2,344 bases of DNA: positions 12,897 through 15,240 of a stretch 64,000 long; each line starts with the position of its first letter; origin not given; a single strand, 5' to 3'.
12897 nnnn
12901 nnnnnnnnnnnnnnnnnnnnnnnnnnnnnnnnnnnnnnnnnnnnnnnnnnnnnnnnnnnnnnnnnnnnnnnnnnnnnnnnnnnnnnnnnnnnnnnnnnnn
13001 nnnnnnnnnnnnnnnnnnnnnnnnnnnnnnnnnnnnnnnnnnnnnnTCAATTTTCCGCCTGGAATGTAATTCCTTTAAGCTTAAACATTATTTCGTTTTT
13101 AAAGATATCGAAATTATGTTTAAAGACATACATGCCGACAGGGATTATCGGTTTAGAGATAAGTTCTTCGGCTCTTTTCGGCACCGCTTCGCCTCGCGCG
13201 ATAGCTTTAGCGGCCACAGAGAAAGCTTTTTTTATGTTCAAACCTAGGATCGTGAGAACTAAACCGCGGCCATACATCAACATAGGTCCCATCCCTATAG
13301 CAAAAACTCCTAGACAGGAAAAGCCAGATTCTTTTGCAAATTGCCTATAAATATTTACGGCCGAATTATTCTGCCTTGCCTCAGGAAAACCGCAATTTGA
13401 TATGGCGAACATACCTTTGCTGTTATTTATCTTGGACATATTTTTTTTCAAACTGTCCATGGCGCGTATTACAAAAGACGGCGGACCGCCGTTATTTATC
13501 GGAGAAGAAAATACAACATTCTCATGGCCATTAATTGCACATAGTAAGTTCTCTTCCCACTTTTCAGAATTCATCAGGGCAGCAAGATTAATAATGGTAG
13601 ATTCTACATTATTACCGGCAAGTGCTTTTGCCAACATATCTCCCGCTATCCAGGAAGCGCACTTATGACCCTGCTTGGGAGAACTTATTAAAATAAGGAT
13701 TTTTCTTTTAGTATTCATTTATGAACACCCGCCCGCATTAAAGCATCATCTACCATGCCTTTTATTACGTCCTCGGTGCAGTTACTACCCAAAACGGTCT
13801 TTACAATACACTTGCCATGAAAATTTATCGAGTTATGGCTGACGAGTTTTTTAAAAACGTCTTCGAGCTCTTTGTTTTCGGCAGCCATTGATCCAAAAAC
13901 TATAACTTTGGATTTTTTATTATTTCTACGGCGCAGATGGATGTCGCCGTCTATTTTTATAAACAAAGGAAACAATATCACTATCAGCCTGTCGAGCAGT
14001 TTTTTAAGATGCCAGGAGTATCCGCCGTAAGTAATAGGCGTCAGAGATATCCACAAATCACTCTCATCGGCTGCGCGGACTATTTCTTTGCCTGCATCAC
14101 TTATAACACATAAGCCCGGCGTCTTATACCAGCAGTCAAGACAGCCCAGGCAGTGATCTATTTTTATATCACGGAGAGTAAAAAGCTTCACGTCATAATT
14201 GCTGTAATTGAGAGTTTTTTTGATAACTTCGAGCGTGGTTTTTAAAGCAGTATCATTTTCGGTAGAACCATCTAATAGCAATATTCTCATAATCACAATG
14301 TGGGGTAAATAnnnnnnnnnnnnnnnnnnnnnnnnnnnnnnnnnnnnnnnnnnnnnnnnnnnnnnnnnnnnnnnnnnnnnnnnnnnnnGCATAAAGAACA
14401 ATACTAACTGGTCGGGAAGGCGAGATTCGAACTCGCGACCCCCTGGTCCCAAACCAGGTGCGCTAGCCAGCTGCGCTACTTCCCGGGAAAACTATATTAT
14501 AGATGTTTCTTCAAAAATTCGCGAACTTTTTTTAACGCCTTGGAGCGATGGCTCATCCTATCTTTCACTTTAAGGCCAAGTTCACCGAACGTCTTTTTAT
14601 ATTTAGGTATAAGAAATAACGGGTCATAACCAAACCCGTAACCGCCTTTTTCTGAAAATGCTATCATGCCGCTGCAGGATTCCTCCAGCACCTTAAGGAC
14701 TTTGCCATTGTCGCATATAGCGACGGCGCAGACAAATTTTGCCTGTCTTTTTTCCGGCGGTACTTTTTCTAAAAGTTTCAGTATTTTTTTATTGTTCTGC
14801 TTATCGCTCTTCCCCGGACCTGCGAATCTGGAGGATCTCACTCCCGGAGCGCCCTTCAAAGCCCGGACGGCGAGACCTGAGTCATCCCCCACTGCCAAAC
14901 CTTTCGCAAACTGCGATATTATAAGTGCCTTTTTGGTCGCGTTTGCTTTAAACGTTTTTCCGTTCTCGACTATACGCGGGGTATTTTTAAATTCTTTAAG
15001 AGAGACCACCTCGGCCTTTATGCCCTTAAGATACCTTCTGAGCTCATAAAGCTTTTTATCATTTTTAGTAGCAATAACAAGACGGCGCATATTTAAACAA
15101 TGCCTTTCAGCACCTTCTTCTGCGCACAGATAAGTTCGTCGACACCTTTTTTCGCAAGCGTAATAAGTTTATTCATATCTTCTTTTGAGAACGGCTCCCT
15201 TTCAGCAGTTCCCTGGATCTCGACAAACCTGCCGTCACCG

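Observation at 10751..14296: Radical-SAM/SPASM-like enzyme + DegT aminotransferase + dedicated Isf and flavodoxin-like reductants: candidate O2-independent keto/amino-sugar forming module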

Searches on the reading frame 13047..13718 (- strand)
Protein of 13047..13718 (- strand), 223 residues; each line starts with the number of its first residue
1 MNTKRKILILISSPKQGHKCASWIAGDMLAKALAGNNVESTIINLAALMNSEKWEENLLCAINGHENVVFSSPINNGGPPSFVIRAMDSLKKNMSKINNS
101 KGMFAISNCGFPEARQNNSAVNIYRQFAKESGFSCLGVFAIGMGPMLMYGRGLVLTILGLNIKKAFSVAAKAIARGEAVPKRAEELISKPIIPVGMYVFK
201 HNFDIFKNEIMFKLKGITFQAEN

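Call 3: search_protein_families(library=pfam, proteins=[window:13047-13718:-], max_evalue=0.01)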
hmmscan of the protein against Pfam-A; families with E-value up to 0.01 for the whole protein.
window:13047-13718:- (223 aa): 2 families
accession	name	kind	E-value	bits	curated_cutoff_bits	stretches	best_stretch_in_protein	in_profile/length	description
PF03358.20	FMN_red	-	0.00019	21.5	24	1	6-105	2-112/152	NADPH-dependent FMN reductase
PF02525.22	Flavodoxin_2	-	0.0015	18.7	27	1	6-84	2-97/198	Flavodoxin-like fold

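Call 4: search_protein_families(library=ncbifam, proteins=[window:13047-13718:-], max_evalue=0.01)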
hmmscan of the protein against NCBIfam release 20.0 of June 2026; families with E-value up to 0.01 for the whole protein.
window:13047-13718:- (223 aa): 1 family
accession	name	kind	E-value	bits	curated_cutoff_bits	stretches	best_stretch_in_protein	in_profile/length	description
NF038196.1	ferrodoxin_EFR1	subfamily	0.00076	19.6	75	1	28-143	12-110/242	EFR1 family ferrodoxin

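Call 47: find_homologous_proteins(query=window:13047-13718:-, max_evalue=0.001)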
Query window:13047-13718:- (223 aa): 6 proteins with E <= 0.001 among 172 candidates.
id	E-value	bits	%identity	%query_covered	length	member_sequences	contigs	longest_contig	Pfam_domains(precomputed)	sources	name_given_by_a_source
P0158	7.8e-142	488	100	100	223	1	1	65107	-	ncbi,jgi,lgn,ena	ncbi:MAG: hypothetical protein WCY36_01315 [Candidatus Omnitrophota bacterium]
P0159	4.0e-97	342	72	98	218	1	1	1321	PF03358.21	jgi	jgi:multimeric flavodoxin WrbA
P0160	3.4e-55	205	50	92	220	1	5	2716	PF03358.21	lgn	-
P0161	2.0e-49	186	47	91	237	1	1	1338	PF03358.21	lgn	-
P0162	5.0e-41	159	45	89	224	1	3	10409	-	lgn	-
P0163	3.0e-19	88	30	89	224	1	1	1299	-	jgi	-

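Call 48: find_encoding_contigs(protein=P0162, flank=8000, max_places=2)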
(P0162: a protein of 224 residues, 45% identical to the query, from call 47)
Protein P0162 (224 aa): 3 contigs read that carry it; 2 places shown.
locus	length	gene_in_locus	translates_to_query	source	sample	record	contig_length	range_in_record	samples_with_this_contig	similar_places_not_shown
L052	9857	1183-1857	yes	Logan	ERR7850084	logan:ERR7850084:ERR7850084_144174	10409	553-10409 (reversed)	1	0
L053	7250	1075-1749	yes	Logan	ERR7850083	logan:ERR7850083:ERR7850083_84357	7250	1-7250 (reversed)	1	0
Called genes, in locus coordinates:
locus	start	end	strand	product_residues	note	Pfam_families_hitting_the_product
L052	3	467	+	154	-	?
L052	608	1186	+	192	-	PF03358:FMN_red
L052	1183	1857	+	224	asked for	-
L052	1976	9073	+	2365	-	PF03412:Peptidase_C39 (weak)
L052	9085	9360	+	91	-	-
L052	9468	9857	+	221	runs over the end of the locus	PF01797:Y1_Tnp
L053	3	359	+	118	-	?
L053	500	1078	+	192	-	PF03358:FMN_red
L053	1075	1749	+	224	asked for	-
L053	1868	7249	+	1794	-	?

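Call 58: search_solved_structures(query=window:13047-13718:-, max_evalue=10, show_alignments=2)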
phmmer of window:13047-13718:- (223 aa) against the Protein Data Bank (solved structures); distinct sequences matched with E-value up to 10: 0.

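Call 66: predict_structure(alignment_id=A3)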
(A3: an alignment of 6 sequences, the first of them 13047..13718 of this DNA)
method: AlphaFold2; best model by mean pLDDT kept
length: 223 residues; sequences in the alignment: 6
mean_pLDDT: 79.9   pTM: 0.77
mean pLDDT of the five models: 79.9, 79.7, 79.5, 68.9, 65.6
residues with pLDDT >= 90: 103; 70-90: 48; 50-70: 65; < 50: 7
segments of 3 or more residues with pLDDT < 50: 219-223
pLDDT, mean of each block of 10 residues (from residue 1): 80 69 89 94 91 94 96 69 90 91 86 64 91 92 65 65 92 94 82 57 62 55 45
secondary structure, 60 per line:
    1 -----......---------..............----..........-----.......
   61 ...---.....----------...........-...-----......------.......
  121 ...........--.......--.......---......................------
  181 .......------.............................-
elements in order: E6-11 H21-34 E39-44 H45-48 H54-63 E67-71 H82-92 E102-107 H114-131 E134-140 H143-149 H153-174 H181-187 H194-222

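Call 71: fold_search(model_id=the predicted structure, library=pdb)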
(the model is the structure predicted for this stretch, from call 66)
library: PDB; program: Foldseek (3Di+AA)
matches with E <= 10: 1453; with E <= 0.001: 123
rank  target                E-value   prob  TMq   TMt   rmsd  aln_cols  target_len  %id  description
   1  9c0w_A                1.6e-06  1.00  0.46  0.48   7.1       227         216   14  AzrC from Bacillus pacificus ROC1 bound to malachite green (released 2025-02-05)
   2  3w78_A                3.7e-06  1.00  0.47  0.49   6.6       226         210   15  Crystal Structure of azoreductase AzrC in complex with NAD(P)-inhibitor Cibacron Blue (released 2014-02-12)
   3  4c0w                  4.7e-06  1.00  0.45  0.49   6.5       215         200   17  The crystal strucuture of native PpAzoR (released 2013-10-30)
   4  9c0w_B                4.7e-06  1.00  0.45  0.46   7.2       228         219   14  AzrC from Bacillus pacificus ROC1 bound to malachite green (released 2025-02-05)
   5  1t5b_B                9.7e-06  1.00  0.49  0.54   5.7       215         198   15  Structural genomics, A protein from Salmonella typhimurium similar to E. coli acyl carrier protein phosphodiesterase (released 2004-08-03)
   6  2z98                  1.1e-05  1.00  0.43  0.48   6.7       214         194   15  The crystal structure of AzoR (azoreductase) from Escherichia coli: Oxidized AzoR in tetragonal crystals (The resolution (released 2008-03-11)
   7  1t5b_A                1.4e-05  1.00  0.49  0.54   5.7       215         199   15  Structural genomics, A protein from Salmonella typhimurium similar to E. coli acyl carrier protein phosphodiesterase (released 2004-08-03)
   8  6dxp_B                1.6e-05  1.00  0.47  0.50   7.4       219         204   16  The crystal structure of an FMN-dependent NADH-azoreductase from Klebsiella pneumoniae (released 2018-07-25)
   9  6jxs_B                1.7e-05  1.00  0.46  0.49   7.3       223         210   14  Crystal Structure of Indigo reductase (Y151F) from Bacillus smithii type strain DSM 4216 (released 2020-04-01)
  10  6jxn_C                2.0e-05  1.00  0.50  0.54   6.0       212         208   14  Crystal Structure of Indigo reductase from Bacillus smithii type strain DSM 4216 (released 2020-04-01)
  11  6qu0_A                2.2e-05  1.00  0.45  0.47   7.0       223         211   15  Structure of azoreductase from Bacillus sp. A01 (released 2020-02-05)
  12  3k1y_C                2.4e-05  1.00  0.52  0.62   6.1       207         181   14  X-ray structure of oxidoreductase from corynebacterium diphtheriae. orthorombic crystal form, northeast structural gen (released 2009-10-20)
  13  6jxn_B                2.7e-05  1.00  0.45  0.47   6.7       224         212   13  Crystal Structure of Indigo reductase from Bacillus smithii type strain DSM 4216 (released 2020-04-01)
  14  6jxs_A                2.8e-05  1.00  0.47  0.49   6.5       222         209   14  Crystal Structure of Indigo reductase (Y151F) from Bacillus smithii type strain DSM 4216 (released 2020-04-01)
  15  3p0r                  2.8e-05  1.00  0.44  0.47   6.5       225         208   14  Crystal structure of azoreductase from Bacillus anthracis str. Sterne (released 2010-10-20)
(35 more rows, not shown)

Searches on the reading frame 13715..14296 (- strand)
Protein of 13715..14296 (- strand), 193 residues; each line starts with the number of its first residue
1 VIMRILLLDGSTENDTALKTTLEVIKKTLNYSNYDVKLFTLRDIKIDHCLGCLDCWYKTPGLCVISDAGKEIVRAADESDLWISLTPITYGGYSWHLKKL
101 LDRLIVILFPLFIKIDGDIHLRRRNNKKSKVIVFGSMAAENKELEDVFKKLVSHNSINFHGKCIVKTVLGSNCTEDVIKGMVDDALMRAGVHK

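Call 3: search_protein_families(library=pfam, proteins=[window:13715-14296:-], max_evalue=0.01)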
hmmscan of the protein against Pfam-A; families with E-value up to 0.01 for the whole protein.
window:13715-14296:- (193 aa): 2 families
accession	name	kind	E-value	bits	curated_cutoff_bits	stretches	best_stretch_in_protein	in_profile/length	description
PF03358.20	FMN_red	-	1.6e-11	44.4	24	1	3-139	1-116/152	NADPH-dependent FMN reductase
PF02525.22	Flavodoxin_2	-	0.0069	16.5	27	1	3-109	1-108/198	Flavodoxin-like fold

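Call 4: search_protein_families(library=ncbifam, proteins=[window:13715-14296:-], max_evalue=0.01)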
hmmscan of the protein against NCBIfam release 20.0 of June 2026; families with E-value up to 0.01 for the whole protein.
window:13715-14296:- (193 aa): 1 family
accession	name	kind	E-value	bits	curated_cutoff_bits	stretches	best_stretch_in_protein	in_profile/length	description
NF007859.0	PRK10569.1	equivalog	0.0039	16.9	225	1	3-104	1-92/191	NADPH-dependent FMN reductase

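Call 57: search_solved_structures(query=window:13715-14296:-, max_evalue=1, show_alignments=2)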
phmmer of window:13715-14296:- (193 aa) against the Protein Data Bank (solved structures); distinct sequences matched with E-value up to 1: 2.
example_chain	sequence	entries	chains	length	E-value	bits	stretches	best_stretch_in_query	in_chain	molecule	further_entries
2iuy_A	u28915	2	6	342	0.11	15.3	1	78-112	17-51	GLYCOSYLTRANSFERASE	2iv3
7d38_A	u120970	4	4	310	0.31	13.8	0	32-93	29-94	Cd1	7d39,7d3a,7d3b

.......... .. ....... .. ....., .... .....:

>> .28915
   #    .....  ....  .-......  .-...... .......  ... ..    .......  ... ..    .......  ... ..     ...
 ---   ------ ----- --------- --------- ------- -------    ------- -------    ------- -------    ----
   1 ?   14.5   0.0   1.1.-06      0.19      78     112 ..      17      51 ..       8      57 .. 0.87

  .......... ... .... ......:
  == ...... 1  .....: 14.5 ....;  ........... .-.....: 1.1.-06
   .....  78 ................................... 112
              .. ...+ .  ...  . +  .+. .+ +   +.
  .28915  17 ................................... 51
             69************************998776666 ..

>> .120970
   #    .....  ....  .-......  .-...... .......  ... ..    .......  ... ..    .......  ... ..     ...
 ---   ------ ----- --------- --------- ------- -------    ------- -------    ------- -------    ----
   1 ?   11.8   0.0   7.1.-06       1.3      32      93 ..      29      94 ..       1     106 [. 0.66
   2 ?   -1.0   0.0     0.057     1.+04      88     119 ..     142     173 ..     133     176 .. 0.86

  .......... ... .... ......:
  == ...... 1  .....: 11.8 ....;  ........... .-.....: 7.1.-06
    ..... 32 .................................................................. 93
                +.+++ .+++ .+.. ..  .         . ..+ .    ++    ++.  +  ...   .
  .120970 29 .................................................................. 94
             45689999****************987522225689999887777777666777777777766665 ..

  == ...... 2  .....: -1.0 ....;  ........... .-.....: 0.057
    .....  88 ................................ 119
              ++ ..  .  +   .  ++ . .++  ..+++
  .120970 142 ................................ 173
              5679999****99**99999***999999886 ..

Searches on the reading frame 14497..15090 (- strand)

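Call 7: search_protein_families(library=pfam, proteins=[window:14497-15090:-], max_evalue=0.001)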
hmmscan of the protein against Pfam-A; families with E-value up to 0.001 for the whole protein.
window:14497-15090:- (197 aa): 1 family
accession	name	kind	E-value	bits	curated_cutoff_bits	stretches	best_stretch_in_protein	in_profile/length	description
PF01725.21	Ham1p_like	-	2.4e-58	197.6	22.5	1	4-192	1-186/186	Ham1 family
